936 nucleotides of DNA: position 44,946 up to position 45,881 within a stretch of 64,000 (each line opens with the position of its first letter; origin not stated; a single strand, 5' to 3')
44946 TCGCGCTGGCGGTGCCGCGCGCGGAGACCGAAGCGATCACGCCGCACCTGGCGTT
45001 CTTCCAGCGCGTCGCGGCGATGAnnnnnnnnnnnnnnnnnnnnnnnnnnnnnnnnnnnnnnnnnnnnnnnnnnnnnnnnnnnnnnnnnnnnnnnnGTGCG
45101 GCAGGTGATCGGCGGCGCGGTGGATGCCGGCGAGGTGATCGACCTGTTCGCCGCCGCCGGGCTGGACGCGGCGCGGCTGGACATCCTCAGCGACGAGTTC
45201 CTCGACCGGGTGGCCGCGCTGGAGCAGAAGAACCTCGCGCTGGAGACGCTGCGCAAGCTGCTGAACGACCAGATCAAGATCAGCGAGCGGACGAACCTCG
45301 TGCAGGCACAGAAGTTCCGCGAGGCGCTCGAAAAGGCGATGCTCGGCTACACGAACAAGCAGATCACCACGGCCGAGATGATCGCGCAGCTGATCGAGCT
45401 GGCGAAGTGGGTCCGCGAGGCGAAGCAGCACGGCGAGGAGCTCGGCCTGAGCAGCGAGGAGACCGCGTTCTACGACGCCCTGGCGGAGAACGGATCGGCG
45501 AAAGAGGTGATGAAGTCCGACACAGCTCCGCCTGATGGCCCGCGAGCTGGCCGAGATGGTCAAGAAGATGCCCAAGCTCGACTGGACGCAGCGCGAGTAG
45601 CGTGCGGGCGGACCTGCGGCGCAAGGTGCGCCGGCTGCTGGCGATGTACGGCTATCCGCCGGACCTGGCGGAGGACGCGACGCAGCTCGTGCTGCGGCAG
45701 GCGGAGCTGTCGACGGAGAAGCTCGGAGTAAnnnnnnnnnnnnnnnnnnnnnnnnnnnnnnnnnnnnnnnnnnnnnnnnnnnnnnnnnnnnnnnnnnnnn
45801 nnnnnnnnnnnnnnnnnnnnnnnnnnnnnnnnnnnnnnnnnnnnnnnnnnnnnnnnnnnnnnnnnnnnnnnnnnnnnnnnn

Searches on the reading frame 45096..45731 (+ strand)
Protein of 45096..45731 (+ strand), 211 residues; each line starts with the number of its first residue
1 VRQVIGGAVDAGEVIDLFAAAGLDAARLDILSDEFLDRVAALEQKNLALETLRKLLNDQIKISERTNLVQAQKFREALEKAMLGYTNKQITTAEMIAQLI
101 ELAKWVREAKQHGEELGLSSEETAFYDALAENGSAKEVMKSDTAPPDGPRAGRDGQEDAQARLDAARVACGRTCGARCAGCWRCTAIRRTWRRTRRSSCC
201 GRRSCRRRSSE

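Call 64: search_protein_families(library=pfam, max_evalue=0.001, proteins=[window:45096-45731:+])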
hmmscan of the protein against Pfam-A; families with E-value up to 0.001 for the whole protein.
window:45096-45731:+ (211 aa): 1 family
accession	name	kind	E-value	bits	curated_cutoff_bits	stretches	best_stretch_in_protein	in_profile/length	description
PF11867.13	T1RH-like_C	-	1.9e-53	182.4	26.8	1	1-143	122-264/329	Type I restriction enzyme HindI endonuclease subunit-like, C-terminal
